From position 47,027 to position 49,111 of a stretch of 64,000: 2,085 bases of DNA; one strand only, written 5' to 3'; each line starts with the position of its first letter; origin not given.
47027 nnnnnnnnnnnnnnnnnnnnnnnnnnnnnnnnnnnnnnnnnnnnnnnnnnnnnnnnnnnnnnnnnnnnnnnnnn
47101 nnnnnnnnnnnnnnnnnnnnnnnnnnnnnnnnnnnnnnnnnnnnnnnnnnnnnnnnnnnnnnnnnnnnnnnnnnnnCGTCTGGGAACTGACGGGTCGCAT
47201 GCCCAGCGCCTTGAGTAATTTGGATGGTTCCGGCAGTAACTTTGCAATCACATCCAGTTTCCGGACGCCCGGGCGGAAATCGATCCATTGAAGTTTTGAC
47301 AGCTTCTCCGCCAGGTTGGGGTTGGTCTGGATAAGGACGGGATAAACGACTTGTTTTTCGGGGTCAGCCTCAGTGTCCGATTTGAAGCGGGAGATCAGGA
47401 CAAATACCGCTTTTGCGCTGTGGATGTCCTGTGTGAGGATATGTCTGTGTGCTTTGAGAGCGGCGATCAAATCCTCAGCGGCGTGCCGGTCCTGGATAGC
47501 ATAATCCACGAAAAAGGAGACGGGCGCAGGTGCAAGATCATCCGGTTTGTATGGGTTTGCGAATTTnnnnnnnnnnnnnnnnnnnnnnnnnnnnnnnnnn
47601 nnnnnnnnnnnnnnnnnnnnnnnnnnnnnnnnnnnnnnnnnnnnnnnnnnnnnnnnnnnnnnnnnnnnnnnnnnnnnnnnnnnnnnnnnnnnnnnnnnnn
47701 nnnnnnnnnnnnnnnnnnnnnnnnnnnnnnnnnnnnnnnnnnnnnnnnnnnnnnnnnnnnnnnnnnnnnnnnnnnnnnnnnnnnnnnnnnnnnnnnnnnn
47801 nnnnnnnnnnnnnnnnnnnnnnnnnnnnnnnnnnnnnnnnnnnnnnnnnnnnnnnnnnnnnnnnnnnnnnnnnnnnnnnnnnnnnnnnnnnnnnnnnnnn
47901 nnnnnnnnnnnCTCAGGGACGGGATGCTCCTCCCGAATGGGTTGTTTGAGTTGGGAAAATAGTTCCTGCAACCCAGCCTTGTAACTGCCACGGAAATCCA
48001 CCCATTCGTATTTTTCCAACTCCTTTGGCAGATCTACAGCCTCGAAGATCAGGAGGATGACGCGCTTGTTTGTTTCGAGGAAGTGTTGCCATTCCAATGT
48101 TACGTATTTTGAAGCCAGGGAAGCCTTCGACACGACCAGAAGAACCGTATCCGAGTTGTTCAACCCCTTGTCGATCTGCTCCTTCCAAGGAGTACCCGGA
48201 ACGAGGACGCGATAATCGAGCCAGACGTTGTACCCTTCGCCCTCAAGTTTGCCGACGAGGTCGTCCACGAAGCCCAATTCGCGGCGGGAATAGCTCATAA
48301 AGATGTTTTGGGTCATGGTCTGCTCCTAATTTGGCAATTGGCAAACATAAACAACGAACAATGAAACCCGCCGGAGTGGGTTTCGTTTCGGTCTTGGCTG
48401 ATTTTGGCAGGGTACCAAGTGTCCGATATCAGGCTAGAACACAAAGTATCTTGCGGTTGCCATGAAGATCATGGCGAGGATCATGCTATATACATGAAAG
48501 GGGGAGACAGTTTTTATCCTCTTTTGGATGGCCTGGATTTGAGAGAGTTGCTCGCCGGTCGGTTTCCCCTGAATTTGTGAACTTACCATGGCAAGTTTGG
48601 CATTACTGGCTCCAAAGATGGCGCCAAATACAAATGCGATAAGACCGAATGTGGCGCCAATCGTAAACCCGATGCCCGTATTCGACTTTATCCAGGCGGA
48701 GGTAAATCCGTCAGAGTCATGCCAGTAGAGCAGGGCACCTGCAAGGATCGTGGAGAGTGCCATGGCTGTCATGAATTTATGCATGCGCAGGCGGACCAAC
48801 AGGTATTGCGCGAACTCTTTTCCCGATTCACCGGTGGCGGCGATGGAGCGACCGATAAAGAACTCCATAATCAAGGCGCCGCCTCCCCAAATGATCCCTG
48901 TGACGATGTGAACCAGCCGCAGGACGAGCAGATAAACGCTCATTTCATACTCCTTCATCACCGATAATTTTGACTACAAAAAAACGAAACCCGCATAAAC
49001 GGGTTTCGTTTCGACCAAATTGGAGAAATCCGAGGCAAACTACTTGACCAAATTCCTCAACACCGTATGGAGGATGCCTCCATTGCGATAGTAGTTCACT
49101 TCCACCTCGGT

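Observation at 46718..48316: Monocistronic membrane protein made of two tandem TIR-plus-transmembrane modules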

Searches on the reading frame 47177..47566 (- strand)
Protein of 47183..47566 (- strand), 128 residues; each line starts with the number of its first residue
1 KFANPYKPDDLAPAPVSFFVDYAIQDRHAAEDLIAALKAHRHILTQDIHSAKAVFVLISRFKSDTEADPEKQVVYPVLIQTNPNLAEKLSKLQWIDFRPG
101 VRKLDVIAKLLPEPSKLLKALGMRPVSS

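Call 3: search_protein_families(library=pfam, proteins=[window:47183-47566:-], max_evalue=10)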
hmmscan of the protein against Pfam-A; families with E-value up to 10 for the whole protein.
seq(128 aa): 3 families
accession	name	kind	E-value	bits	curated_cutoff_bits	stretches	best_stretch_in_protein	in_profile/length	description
PF13676.11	TIR_2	-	0.00035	21.5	28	2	68-100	81-111/122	TIR domain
PF25516.1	PTPase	-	0.16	12.3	27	1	27-66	10-48/79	Phosphotyrosine protein phosphatase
PF19688.4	DUF6189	-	0.23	12.2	25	1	28-64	45-82/102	Family of unknown function (DUF6189)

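Call 56: predict_structure(alignment_id=A2)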
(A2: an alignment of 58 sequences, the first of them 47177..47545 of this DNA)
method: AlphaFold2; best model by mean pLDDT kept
length: 123 residues; sequences in the alignment: 58
mean_pLDDT: 87.6   pTM: 0.83
mean pLDDT of the five models: 87.6, 85.4, 83.1, 78.6, 74.7
residues with pLDDT >= 90: 76; 70-90: 34; 50-70: 9; < 50: 4
segments of 3 or more residues with pLDDT < 50: 1-3
pLDDT, mean of each block of 10 residues (from residue 1): 68 97 96 96 96 95 92 90 86 83 90 75 50
secondary structure, 60 per line:
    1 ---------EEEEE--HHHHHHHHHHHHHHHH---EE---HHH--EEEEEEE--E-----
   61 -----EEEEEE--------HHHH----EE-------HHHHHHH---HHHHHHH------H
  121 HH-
elements in order: E10-14 H17-32 E46-52 E66-71 H80-83 H97-103 H107-113

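Call 61: fold_search(model_id=the predicted structure, library=pdb)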
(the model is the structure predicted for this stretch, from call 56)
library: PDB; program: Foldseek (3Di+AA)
matches with E <= 10: 1157; with E <= 0.001: 0
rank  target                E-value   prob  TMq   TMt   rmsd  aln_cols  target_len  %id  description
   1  4lqc_A                1.1e-03  1.00  0.56  0.54   5.2       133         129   17  The crystal structures of the Brucella protein TcpB and the TLR adaptor protein TIRAP show structural differences in m (released 2013-12-04)
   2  4lzp_D                3.0e-03  1.00  0.53  0.51   5.2       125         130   15  Structure of the TIR domain of the immunosuppressor BtpA from Brucella (released 2013-11-06)
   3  4fz5_B                3.0e-03  0.99  0.46  0.49   6.8       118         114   18  Crystal Structure of Human TIRAP TIR-domain (released 2013-05-29)
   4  4c7m_B                3.5e-03  1.00  0.50  0.48   5.7       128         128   18  The crystal structure of TcpB or BtpA TIR domain (released 2013-12-04)
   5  3ub2                  5.5e-03  0.99  0.52  0.51   6.2       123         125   17  TIR domain of Mal/TIRAP (released 2012-05-16)
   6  3ub4                  6.7e-03  0.99  0.52  0.51   6.4       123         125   17  S180L variant of TIR domain of Mal/TIRAP (released 2012-05-16)
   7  3h16_B                6.7e-03  0.99  0.51  0.47   5.5       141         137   12  Crystal structure of a bacteria TIR domain, PdTIR from Paracoccus denitrificans (released 2009-06-16)
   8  8isy_B                6.7e-03  0.99  0.51  0.17   7.0       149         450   13  Cryo-EM structure of free-state Crt-SPARTA (released 2023-10-18)
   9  4c7m_C                7.1e-03  1.00  0.53  0.53   4.8       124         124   18  The crystal structure of TcpB or BtpA TIR domain (released 2013-12-04)
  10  4lzp_B                8.1e-03  0.99  0.51  0.49   5.3       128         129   16  Structure of the TIR domain of the immunosuppressor BtpA from Brucella (released 2013-11-06)
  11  4c7m_D                1.1e-02  0.99  0.51  0.50   5.5       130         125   19  The crystal structure of TcpB or BtpA TIR domain (released 2013-12-04)
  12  3ub3                  1.1e-02  0.99  0.52  0.51   6.3       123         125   16  D96N variant of TIR domain of Mal/TIRAP (released 2012-05-16)
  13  7uxr_B                1.1e-02  0.99  0.53  0.48   6.6       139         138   15  Crystal structure of the BtTir TIR domain (released 2022-09-07)
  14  4lzp_A                1.1e-02  0.99  0.53  0.42   5.4       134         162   16  Structure of the TIR domain of the immunosuppressor BtpA from Brucella (released 2013-11-06)
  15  4c6t_B                1.1e-02  0.90  0.43  0.33  10.1       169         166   14  Crystal structure of the RPS4 and RRS1 TIR domain heterodimer (released 2014-05-28)
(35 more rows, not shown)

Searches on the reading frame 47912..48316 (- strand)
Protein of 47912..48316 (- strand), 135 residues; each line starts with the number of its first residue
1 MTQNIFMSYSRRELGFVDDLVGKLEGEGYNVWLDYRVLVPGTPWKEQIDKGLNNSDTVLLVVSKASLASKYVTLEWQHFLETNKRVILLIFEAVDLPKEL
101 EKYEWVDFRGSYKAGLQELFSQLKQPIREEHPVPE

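Call 3: search_protein_families(library=pfam, proteins=[window:47912-48316:-], max_evalue=10)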
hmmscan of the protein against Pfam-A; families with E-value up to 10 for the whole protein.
seq(135 aa): 3 families
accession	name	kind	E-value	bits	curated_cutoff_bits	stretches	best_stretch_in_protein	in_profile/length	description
PF13676.11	TIR_2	-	1.2e-27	97.3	28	1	5-119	1-121/122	TIR domain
PF01582.25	TIR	-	3.6e-07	30.6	21.3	1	11-92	12-96/179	TIR domain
PF08937.16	ThsB_TIR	-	6e-05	23.8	21.2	1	45-89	49-93/100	Thoeris protein ThsB, TIR-like domain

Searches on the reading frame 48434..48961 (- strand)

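Call 5: search_protein_families(library=ncbifam, proteins=[window:48434-48961:-], max_evalue=10)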
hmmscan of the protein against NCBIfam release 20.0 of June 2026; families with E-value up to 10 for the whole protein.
window:48434-48961:- (175 aa): 1 family
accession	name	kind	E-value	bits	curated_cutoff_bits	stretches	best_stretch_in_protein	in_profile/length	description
NF033880.1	Prli42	equivalog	0.015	15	27.5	2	66-80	17-31/31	stressosome-associated protein Prli42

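Call 60: search_protein_families(library=padloc, proteins=[window:48434-48961:-], max_evalue=0.001)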
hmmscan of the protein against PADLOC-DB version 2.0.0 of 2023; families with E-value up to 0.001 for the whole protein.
window:48434-48961:- (175 aa): 0 families
